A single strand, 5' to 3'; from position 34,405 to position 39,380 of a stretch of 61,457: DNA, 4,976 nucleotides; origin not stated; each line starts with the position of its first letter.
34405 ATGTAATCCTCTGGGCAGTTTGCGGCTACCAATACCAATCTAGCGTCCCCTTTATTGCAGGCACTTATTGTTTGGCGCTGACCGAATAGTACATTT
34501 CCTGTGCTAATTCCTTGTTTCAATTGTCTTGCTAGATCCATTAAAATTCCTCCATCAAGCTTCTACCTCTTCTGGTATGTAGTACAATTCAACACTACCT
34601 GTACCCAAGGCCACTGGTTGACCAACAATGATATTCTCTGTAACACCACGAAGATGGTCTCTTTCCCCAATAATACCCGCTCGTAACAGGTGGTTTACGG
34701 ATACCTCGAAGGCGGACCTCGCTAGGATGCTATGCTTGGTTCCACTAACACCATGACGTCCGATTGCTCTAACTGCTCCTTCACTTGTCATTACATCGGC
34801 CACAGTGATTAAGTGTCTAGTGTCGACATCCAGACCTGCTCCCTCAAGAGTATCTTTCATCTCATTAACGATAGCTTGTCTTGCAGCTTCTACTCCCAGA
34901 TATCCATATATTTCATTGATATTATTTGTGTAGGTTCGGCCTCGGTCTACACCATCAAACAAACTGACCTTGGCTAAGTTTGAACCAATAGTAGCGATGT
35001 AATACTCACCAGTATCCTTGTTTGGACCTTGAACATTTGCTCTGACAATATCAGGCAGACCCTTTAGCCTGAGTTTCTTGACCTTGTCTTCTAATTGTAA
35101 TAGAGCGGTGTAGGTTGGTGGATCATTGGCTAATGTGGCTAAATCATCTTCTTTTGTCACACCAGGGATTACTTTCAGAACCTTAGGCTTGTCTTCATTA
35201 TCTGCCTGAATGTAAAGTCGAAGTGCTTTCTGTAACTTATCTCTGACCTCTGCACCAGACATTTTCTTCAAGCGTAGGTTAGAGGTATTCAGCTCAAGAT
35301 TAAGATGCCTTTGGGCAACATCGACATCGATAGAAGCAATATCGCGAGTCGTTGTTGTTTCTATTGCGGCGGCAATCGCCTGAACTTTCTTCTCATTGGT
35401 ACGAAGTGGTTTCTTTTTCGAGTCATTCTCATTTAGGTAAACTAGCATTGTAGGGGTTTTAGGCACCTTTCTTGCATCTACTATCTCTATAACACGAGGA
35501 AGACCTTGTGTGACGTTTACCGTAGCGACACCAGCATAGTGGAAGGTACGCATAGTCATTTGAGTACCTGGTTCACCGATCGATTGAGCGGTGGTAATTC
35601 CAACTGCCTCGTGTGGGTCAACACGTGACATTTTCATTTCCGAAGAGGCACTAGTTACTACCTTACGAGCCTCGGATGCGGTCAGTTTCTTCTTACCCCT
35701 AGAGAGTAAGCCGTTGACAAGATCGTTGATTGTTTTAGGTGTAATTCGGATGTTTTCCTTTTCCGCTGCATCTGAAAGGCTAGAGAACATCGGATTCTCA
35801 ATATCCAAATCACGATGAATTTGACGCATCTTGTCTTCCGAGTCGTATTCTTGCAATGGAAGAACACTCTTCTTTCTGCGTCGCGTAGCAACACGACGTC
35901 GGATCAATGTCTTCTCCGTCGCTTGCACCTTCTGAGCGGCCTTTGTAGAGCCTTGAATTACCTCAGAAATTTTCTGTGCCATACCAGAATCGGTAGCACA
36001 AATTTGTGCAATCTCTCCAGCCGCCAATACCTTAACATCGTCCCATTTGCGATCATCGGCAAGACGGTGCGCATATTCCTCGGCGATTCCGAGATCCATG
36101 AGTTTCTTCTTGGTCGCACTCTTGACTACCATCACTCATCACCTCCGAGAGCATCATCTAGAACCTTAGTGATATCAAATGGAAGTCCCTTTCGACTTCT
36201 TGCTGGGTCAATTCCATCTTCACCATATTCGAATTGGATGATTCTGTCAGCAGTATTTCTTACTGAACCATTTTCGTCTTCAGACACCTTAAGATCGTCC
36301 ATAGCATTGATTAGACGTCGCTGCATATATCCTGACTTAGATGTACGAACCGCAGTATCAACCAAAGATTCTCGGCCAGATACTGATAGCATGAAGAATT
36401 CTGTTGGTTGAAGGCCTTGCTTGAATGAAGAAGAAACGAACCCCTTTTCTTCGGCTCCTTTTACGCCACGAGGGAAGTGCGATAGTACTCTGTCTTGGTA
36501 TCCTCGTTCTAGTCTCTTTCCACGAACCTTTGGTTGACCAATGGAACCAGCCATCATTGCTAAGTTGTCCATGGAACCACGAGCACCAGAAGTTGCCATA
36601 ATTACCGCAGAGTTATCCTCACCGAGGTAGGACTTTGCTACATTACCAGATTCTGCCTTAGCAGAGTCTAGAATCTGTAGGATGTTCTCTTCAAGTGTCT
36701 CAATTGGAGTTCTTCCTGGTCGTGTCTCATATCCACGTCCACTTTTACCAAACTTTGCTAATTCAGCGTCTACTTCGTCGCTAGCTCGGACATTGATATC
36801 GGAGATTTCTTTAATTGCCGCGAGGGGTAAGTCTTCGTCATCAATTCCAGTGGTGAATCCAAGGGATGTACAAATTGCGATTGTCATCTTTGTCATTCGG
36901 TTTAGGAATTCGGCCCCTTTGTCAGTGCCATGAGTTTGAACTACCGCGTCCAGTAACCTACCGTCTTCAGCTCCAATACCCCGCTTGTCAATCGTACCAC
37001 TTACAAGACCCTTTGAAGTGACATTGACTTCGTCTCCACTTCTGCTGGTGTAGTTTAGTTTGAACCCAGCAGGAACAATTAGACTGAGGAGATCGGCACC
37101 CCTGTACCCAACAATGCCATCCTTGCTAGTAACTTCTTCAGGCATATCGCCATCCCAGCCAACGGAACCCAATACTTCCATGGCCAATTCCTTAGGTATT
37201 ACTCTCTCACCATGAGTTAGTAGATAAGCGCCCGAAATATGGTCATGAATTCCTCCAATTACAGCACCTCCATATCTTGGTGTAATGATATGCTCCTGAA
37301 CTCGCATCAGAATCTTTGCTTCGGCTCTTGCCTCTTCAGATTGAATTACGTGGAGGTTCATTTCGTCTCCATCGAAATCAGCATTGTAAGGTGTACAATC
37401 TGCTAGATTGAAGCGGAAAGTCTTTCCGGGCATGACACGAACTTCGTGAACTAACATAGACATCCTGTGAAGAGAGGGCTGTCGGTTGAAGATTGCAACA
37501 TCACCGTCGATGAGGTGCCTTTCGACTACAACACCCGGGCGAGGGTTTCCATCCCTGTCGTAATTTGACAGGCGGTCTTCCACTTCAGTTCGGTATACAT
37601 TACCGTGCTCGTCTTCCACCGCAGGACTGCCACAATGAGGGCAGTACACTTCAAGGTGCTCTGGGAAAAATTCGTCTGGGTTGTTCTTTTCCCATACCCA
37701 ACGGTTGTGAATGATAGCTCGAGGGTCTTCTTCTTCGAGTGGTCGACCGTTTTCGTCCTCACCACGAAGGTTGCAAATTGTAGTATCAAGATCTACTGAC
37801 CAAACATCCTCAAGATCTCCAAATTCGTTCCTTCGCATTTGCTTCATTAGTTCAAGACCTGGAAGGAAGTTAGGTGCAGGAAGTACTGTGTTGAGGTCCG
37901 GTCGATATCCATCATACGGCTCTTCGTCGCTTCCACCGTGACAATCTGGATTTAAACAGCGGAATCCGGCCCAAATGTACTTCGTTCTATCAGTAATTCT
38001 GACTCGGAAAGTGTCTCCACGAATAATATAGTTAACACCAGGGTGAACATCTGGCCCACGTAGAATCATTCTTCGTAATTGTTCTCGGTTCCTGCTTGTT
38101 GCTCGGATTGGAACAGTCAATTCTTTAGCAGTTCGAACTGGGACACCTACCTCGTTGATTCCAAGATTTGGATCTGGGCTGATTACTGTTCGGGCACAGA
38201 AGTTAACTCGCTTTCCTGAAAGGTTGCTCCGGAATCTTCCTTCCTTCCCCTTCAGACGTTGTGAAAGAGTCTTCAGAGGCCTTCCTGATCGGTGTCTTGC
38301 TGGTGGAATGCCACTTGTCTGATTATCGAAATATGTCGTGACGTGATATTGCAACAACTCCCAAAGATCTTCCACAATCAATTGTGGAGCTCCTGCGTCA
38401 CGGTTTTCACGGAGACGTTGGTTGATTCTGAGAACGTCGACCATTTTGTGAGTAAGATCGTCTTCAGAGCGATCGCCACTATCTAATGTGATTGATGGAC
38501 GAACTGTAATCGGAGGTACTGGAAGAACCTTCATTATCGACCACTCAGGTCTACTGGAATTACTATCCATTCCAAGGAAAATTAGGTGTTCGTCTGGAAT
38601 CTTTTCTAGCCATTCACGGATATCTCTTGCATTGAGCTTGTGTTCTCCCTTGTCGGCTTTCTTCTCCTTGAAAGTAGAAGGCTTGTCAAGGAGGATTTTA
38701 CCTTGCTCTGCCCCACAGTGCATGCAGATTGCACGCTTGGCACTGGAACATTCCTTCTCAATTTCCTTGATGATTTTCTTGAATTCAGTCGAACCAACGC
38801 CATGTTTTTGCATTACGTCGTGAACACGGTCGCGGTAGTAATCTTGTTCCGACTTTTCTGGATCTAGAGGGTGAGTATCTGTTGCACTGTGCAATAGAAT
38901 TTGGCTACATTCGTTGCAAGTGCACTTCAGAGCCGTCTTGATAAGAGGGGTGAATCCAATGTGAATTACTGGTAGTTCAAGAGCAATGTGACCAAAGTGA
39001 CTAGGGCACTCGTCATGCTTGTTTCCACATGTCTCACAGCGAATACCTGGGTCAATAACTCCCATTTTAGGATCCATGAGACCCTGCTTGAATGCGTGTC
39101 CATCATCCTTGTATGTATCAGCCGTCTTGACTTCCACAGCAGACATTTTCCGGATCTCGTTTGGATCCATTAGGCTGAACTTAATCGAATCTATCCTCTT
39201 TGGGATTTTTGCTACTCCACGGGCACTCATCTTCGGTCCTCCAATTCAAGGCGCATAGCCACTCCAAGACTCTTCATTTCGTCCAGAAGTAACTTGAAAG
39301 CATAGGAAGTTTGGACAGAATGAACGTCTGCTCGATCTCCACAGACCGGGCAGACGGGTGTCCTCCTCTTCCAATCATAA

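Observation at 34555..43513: Paralogous helix-hairpin-helix-like module fused to the N-termini of both RpoA'' and RpoH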

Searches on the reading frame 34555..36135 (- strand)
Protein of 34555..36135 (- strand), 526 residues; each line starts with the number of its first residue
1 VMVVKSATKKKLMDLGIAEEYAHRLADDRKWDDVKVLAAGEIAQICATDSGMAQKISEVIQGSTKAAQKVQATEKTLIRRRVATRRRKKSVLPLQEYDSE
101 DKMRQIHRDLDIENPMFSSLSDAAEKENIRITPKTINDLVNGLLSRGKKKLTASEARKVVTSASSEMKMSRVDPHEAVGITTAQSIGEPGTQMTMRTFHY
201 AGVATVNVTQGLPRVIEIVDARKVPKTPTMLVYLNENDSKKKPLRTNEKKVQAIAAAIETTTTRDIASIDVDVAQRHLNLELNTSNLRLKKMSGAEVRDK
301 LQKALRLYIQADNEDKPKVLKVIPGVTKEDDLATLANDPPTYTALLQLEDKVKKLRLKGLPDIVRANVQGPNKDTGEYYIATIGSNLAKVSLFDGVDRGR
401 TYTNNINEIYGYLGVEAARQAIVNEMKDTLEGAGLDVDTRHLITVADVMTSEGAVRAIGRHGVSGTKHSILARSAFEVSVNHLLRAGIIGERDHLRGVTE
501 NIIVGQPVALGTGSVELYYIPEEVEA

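Call 4: search_protein_families(library=pfam, proteins=[window:34555-36135:-], max_evalue=1)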
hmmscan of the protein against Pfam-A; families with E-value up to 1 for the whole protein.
window:34555-36135:- (526 aa): 1 family
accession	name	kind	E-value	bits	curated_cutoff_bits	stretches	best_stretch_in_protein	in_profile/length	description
PF04998.22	RNA_pol_Rpb1_5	-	4.3e-49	167.8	28.5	1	73-469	39-265/267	RNA polymerase Rpb1, domain 5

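Call 68: search_protein_families(library=ncbifam, proteins=[window:34555-36132:-], max_evalue=0.1)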
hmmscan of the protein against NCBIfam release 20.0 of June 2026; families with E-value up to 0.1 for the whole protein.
window:34555-36132:- (525 aa): 9 families
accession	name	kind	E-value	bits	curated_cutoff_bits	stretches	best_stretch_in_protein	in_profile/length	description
TIGR02389.1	RNA_pol_rpoA2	equivalog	1.3e-123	412.7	420.65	1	135-517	6-365/367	DNA-directed RNA polymerase subunit A''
NF011491.0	PRK14898.1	equivalog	9e-106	354.8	783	2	193-517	544-847/860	DNA-directed RNA polymerase subunit A''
TIGR02386.1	rpoC_TIGR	equivalog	2.1e-24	85.4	963.5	2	168-256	872-958/1147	DNA-directed RNA polymerase subunit beta'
NF011498.0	PRK14906.1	equivalog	9.9e-22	76.2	1437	2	174-223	974-1023/1459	DNA-directed RNA polymerase subunit beta'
NF002724.0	PRK02597.1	equivalog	2e-17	61.9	1878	2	168-209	312-353/1338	DNA-directed RNA polymerase subunit beta'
TIGR02388.1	rpoC2_cyan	equivalog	8.2e-17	60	467.4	2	167-209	302-344/1230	DNA-directed RNA polymerase subunit beta''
NF007172.0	PRK09603.1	equivalog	1e-12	45.5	5372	1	164-204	2269-2307/2890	DNA-directed RNA polymerase subunit beta/beta'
NF011417.0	PRK14844.1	equivalog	3.2e-11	40.9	4632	1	174-209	2333-2368/2839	DNA-directed RNA polymerase subunit beta/beta'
NF053791.1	BMC_CsoS1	equivalog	0.047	14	166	0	441-487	17-65/93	alpha-carboxysome major shell protein CsoS1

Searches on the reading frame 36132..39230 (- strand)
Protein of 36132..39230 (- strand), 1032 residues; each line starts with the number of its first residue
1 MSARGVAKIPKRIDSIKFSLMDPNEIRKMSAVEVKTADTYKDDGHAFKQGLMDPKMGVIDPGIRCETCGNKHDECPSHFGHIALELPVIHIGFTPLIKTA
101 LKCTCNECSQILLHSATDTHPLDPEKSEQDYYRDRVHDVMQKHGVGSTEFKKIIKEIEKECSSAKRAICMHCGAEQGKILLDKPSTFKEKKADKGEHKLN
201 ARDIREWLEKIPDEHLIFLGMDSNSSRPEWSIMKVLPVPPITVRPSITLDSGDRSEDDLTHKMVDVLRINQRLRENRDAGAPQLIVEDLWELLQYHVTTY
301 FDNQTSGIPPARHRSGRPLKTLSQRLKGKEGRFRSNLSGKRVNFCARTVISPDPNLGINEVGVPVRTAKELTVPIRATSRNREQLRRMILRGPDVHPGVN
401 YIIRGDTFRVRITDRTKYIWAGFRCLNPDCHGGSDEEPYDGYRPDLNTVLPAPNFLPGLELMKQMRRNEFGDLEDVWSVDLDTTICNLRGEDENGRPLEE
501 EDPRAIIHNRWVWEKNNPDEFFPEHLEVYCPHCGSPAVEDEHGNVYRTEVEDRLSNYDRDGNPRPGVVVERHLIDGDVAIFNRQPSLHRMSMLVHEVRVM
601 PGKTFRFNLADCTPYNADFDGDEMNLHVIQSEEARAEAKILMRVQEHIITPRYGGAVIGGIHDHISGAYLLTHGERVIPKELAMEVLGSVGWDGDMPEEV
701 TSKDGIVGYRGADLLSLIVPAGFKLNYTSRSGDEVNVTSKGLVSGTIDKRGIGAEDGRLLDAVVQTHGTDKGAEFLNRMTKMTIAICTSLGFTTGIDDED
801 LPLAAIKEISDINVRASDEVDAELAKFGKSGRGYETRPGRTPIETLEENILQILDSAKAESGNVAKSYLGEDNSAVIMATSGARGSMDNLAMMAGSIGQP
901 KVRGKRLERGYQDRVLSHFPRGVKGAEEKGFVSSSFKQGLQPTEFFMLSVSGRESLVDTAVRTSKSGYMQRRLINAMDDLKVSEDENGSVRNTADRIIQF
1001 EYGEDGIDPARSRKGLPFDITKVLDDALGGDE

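Call 4: search_protein_families(library=pfam, proteins=[window:36132-39230:-], max_evalue=1)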
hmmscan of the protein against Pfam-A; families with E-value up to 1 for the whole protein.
window:36132-39230:- (1032 aa): 9 families
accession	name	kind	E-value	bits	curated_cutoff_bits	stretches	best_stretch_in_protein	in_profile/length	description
PF04997.17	RNA_pol_Rpb1_1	-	1.4e-99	333.8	39.7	1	11-337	2-312/312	RNA polymerase Rpb1, domain 1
PF00623.25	RNA_pol_Rpb1_2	-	8e-61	205.6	25.3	2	560-644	82-166/166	RNA polymerase Rpb1, domain 2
PF04983.23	RNA_pol_Rpb1_3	-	1.5e-24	87.2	28.9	1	647-798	1-161/162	RNA polymerase Rpb1, domain 3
PF05000.22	RNA_pol_Rpb1_4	-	4.1e-23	81.8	24.8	1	836-932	12-107/107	RNA polymerase Rpb1, domain 4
PF04998.22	RNA_pol_Rpb1_5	-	1.7e-20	74.1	28.5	1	939-1006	1-66/267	RNA polymerase Rpb1, domain 5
PF03119.21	DNA_ligase_ZBD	-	0.14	12.5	25.8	1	530-546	2-18/27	NAD-dependent DNA ligase C4 zinc finger domain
PF13248.11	Zn_ribbon_3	-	0.2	11.6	27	1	527-540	2-16/26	zinc-ribbon domain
PF23451.1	Zn_ribbon_PaaD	-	0.36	10.9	27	1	524-542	11-29/53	PaaD zinc beta ribbon domain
PF13240.11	Zn_Ribbon_1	-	0.88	9.9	25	0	529-536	15-22/23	zinc-ribbon domain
